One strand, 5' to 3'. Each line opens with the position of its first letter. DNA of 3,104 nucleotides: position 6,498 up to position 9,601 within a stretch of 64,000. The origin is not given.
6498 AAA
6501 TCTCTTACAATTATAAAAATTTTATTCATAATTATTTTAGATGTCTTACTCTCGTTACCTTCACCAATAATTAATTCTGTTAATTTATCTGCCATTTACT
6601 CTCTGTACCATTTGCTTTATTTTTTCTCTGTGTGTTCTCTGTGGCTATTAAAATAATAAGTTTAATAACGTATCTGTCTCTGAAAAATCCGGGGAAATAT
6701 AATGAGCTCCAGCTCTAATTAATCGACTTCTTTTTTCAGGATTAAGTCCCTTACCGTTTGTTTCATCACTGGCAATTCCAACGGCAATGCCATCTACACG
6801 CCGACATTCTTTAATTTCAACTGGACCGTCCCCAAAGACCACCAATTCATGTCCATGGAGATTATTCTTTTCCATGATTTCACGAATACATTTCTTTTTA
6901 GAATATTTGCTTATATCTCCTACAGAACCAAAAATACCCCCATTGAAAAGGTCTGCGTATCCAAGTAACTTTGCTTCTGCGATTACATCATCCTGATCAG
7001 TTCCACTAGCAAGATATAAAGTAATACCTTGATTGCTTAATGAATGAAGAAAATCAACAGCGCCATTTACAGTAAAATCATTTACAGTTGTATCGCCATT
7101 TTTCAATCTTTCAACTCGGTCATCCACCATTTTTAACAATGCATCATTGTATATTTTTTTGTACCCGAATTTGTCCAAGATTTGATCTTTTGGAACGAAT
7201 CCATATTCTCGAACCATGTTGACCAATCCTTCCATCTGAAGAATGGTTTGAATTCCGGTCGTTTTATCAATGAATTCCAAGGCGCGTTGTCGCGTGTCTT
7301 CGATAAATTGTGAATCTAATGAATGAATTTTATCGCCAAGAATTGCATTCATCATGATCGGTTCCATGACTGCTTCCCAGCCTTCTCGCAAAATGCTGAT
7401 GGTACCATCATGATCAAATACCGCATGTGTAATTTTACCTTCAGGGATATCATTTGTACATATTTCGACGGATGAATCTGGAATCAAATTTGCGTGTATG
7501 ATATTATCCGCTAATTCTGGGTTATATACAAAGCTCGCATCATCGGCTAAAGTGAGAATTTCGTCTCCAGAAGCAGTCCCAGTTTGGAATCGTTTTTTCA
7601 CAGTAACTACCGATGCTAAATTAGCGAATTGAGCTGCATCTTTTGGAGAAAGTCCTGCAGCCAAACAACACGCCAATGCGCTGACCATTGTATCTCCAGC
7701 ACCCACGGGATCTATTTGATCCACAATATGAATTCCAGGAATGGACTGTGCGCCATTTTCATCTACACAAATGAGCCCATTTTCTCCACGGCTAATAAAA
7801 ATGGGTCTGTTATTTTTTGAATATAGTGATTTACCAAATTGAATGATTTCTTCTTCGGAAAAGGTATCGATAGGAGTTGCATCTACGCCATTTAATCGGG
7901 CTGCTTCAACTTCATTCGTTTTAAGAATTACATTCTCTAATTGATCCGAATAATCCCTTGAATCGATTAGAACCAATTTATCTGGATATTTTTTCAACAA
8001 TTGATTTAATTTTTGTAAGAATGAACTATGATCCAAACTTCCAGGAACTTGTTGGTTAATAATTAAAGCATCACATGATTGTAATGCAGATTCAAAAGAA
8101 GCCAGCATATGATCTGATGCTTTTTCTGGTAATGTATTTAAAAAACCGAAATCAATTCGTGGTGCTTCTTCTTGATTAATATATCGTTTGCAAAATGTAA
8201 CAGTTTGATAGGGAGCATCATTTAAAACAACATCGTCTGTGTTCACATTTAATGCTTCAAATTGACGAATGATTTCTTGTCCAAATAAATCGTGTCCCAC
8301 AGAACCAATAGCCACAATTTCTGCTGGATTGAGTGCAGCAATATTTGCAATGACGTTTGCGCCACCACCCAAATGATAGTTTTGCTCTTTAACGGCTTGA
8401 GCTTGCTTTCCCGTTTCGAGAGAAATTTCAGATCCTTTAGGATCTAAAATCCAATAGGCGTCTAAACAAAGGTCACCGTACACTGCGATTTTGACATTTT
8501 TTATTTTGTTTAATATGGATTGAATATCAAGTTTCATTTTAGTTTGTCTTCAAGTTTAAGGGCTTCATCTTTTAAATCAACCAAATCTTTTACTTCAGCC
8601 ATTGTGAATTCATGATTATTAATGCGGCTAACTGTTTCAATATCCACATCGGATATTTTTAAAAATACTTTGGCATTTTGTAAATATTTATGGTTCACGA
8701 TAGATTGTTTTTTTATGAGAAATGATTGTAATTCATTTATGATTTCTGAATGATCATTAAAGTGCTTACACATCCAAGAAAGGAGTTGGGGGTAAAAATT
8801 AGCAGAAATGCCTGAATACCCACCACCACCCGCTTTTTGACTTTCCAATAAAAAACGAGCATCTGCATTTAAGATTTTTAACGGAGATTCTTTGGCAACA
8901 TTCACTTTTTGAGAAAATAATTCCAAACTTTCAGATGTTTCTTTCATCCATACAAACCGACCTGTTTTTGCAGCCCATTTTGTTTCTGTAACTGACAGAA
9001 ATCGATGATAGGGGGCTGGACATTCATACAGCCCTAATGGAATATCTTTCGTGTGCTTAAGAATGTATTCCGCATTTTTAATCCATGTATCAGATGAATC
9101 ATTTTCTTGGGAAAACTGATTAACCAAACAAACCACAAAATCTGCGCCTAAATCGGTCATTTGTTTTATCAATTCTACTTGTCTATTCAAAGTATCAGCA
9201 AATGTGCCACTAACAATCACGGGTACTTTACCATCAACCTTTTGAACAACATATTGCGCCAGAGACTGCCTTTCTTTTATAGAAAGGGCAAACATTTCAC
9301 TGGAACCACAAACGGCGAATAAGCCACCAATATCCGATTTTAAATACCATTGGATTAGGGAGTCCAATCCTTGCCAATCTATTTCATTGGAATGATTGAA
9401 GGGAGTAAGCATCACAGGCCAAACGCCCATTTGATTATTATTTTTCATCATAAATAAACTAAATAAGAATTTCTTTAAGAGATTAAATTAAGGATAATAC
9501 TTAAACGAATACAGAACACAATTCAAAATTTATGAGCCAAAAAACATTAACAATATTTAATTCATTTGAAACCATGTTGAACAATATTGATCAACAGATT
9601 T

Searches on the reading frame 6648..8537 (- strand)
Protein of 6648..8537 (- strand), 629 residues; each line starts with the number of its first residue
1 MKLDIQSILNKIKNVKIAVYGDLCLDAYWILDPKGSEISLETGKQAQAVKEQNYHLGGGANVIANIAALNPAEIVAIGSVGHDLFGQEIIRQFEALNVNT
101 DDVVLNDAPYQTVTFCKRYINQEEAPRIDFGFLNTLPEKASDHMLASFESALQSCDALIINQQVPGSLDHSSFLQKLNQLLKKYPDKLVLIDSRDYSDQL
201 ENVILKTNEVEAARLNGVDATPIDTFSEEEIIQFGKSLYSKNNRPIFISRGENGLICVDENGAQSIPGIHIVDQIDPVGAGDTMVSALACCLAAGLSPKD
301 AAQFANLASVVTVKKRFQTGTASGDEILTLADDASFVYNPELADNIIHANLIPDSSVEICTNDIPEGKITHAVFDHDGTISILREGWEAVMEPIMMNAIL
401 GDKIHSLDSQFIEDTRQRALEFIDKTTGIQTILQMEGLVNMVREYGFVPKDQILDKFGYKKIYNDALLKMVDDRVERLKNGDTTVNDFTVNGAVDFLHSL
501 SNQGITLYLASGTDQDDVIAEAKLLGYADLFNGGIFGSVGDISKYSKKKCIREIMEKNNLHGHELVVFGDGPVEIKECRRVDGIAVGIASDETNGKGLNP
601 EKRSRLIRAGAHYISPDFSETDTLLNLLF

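Call 21: search_protein_families(library=pfam, proteins=[window:6648-8537:-], max_evalue=0.001)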
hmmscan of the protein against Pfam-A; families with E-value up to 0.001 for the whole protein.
window:6648-8537:- (629 aa): 4 families
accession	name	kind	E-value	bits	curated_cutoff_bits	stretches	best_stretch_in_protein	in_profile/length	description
PF00294.29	PfkB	-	4.2e-33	115.4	25.8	1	16-316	3-293/302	pfkB family carbohydrate kinase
PF00702.32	Hydrolase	-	2.2e-09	38.4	26.4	1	371-580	3-189/191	haloacid dehalogenase-like hydrolase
PF13419.12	HAD_2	-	4.2e-06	27.4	23.8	1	449-580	44-170/178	Haloacid dehalogenase-like hydrolase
PF12710.13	HAD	-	0.00048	21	27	0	485-572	82-182/189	haloacid dehalogenase-like hydrolase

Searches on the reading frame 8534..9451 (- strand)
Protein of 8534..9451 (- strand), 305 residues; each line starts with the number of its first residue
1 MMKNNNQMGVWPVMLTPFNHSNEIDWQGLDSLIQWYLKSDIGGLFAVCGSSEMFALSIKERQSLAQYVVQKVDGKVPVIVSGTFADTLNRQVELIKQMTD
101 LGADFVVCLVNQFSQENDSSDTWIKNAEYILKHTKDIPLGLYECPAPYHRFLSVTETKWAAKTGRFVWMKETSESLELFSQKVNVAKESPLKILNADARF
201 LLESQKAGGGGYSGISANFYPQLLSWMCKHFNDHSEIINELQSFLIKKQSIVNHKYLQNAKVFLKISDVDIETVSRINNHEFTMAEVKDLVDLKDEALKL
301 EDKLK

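Call 41: search_protein_families(library=pfam, proteins=[window:8534-9451:-], max_evalue=0.01)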
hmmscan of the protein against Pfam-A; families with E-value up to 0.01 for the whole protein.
window:8534-9451:- (305 aa): 1 family
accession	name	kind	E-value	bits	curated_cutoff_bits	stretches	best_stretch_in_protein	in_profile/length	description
PF00701.28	DHDPS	-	2.3e-27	95.9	22.1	1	8-273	3-265/289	Dihydrodipicolinate synthetase family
